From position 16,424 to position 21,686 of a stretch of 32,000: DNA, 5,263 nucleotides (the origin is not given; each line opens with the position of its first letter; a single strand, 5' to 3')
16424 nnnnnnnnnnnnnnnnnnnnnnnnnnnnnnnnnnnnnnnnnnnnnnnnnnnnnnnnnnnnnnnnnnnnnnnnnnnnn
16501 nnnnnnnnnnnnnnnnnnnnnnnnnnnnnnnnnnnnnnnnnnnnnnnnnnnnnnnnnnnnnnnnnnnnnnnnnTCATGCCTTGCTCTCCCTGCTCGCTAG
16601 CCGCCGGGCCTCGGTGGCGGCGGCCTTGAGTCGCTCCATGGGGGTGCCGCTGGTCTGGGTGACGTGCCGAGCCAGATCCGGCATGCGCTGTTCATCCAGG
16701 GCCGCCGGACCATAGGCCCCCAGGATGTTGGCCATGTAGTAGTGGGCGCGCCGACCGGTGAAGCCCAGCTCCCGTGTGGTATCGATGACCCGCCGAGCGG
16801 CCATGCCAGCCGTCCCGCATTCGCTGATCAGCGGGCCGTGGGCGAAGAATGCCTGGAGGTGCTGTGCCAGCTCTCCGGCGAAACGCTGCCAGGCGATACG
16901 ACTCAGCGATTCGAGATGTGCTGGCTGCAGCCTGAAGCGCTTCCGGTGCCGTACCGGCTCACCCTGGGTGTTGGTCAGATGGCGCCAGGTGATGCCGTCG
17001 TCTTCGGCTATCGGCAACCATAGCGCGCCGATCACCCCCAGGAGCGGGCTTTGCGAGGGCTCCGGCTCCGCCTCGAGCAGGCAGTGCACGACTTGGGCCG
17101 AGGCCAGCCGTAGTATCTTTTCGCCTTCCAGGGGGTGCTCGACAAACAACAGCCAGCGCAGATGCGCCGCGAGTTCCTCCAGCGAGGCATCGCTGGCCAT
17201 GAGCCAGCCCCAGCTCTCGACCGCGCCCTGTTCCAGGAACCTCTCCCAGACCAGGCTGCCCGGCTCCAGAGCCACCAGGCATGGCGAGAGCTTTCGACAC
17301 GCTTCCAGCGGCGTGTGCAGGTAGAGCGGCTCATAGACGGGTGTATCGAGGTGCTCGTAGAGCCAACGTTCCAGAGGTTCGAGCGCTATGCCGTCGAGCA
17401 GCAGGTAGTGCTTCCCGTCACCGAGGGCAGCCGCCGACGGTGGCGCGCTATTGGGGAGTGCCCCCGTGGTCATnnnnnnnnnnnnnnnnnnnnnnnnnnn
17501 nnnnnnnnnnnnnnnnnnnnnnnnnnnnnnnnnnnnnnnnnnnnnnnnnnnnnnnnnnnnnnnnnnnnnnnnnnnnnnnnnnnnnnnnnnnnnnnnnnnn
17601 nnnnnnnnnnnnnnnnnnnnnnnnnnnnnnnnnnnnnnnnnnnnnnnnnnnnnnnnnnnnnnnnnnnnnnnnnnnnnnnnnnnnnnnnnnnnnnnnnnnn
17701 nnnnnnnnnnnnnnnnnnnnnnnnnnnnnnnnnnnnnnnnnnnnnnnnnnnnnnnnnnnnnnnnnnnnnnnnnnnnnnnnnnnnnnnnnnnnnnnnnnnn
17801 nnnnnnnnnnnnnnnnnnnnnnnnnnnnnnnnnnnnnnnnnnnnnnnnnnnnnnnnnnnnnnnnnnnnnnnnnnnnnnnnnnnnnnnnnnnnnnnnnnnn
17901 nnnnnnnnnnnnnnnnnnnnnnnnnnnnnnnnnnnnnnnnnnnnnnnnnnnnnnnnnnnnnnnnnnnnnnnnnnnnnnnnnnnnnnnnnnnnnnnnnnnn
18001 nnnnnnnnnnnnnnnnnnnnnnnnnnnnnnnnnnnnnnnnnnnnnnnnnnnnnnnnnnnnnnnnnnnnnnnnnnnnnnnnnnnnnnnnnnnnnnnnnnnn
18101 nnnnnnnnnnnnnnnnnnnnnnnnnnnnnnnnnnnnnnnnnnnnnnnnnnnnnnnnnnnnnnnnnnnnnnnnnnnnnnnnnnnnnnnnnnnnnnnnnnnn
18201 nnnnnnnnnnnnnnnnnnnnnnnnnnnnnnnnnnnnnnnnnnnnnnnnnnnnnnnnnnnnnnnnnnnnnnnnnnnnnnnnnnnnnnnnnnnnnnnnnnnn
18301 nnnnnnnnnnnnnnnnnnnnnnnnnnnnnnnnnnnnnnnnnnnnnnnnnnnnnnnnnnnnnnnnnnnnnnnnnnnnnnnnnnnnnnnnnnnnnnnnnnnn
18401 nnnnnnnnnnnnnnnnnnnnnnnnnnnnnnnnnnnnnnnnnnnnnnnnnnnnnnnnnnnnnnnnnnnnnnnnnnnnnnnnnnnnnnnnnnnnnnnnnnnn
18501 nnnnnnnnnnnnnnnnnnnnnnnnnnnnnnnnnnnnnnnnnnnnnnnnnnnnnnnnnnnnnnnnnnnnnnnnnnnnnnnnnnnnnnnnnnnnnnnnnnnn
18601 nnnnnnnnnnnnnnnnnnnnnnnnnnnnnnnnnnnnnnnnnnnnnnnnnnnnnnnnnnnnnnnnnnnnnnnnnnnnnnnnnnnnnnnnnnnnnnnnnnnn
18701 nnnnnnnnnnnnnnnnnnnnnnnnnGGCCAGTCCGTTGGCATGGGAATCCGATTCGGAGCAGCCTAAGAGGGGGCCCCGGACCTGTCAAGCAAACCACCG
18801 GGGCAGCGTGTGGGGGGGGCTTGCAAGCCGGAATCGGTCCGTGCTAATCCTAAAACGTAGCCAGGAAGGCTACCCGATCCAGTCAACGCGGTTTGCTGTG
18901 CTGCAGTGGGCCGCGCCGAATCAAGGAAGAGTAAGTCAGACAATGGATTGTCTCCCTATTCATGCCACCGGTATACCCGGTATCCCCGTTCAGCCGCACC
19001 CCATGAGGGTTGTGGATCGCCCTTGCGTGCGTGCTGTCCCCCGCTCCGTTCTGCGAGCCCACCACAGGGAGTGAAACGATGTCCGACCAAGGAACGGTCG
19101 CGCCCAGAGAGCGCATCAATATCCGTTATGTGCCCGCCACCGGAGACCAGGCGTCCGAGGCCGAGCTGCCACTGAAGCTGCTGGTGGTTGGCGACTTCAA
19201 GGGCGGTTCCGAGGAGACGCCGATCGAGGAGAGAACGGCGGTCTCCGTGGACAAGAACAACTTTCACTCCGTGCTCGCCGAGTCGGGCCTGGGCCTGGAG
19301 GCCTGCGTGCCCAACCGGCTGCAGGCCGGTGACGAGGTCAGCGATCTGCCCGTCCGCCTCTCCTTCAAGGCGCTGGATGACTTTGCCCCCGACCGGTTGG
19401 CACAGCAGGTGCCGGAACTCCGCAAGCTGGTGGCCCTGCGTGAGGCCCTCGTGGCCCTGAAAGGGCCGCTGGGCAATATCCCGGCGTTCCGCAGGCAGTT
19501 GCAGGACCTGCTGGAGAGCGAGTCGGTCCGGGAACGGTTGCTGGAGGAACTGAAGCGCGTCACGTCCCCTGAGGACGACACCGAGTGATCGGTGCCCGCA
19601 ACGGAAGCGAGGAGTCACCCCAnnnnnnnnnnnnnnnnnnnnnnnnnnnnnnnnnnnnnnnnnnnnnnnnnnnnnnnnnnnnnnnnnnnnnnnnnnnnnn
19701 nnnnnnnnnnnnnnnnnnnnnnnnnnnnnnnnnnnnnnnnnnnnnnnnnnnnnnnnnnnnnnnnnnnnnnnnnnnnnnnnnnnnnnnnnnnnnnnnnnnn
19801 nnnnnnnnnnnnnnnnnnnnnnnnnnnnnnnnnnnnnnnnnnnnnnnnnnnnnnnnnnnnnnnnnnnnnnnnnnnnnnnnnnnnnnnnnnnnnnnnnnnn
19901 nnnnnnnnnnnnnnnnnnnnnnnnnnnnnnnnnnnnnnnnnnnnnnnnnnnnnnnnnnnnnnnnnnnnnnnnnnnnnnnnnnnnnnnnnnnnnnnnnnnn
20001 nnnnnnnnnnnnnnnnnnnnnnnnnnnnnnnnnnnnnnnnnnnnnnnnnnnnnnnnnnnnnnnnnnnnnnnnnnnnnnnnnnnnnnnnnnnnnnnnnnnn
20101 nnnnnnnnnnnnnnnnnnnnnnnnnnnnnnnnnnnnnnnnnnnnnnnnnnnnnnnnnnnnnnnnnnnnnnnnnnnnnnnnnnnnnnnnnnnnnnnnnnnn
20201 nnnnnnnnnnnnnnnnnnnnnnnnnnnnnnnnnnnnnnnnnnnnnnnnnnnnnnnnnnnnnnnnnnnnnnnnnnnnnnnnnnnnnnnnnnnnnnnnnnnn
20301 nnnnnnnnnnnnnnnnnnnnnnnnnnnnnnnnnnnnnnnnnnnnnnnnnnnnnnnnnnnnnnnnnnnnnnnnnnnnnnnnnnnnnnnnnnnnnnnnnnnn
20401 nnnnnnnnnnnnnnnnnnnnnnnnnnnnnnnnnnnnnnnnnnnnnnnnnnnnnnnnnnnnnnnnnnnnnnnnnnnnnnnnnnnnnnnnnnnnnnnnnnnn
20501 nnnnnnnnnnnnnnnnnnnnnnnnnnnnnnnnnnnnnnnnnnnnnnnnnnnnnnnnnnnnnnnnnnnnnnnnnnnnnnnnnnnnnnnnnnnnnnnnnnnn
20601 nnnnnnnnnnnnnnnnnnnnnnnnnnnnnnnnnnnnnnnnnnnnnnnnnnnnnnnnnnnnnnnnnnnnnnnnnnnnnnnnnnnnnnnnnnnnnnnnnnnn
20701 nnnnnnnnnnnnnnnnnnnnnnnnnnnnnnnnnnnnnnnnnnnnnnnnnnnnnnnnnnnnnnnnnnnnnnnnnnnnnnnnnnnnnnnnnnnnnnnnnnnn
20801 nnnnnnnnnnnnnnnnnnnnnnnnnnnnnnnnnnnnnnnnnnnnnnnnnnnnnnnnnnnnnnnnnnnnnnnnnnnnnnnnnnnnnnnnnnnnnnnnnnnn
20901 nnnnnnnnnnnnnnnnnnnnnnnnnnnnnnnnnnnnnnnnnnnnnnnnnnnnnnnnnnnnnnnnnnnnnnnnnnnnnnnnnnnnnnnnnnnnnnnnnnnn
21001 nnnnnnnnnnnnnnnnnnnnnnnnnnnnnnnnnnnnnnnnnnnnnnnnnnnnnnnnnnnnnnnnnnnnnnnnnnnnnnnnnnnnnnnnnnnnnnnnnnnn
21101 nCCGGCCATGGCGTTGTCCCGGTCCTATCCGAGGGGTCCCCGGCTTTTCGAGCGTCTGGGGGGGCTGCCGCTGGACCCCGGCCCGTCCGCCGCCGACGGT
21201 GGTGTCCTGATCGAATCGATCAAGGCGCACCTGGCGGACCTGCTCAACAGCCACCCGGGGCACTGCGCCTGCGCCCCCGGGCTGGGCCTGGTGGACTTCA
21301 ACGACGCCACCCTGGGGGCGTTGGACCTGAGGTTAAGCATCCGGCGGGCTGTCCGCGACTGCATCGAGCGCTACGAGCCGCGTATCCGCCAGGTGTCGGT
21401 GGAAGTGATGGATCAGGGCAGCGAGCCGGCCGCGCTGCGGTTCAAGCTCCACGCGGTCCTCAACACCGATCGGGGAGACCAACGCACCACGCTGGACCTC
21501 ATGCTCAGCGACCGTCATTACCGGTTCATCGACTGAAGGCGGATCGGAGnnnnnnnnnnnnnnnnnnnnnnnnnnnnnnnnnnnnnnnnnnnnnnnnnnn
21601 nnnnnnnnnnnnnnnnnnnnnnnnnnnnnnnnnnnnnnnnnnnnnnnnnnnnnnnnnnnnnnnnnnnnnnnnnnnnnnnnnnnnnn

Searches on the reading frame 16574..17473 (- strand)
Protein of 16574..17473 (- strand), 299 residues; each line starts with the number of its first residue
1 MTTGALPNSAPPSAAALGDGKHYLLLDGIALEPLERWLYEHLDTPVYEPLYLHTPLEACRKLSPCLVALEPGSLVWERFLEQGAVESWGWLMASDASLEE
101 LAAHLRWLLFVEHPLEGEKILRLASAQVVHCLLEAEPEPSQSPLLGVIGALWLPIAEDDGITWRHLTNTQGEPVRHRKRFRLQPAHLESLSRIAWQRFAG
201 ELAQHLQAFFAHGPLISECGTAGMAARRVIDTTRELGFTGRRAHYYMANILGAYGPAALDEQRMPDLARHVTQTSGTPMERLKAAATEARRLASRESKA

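Call 5: search_protein_families(library=pfam, proteins=[window:16574-17473:-], max_evalue=0.01)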
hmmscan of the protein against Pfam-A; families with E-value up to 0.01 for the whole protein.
window:16574-17473:- (299 aa): 1 family
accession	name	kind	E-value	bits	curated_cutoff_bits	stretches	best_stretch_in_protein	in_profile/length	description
PF13503.11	DUF4123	-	1.5e-24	86.9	25.8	1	22-137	1-113/119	Domain of unknown function (DUF4123)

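Call 7: search_protein_families(library=ncbifam, proteins=[window:16574-17473:-], max_evalue=0.01)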
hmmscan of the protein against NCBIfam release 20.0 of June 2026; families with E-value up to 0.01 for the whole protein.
window:16574-17473:- (299 aa): 0 families

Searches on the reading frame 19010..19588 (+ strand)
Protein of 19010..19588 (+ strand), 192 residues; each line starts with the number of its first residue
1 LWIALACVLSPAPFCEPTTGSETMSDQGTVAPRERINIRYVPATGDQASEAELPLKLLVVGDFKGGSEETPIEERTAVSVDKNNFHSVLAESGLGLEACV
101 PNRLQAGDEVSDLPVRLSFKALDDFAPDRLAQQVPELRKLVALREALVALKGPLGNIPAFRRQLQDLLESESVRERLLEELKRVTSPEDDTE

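Call 55: search_protein_families(library=pfam, proteins=[window:19010-19588:+], max_evalue=0.001)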
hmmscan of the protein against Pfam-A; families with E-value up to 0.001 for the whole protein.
window:19010-19588:+ (192 aa): 1 family
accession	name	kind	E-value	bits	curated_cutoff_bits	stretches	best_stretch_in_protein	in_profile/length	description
PF05591.17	T6SS_VipA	-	1.1e-49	168.7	24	1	30-182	3-155/155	Type VI secretion system, VipA, VC_A0107 or Hcp2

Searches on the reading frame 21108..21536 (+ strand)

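Call 55: search_protein_families(library=pfam, proteins=[window:21108-21536:+], max_evalue=0.001)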
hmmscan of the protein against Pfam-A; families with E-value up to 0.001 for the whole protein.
window:21108-21536:+ (142 aa): 1 family
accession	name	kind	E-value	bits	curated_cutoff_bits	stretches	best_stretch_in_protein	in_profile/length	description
PF04965.19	GPW_gp25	-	4.1e-20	71.8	27.2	1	35-121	4-94/96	Baseplate wedge protein gp25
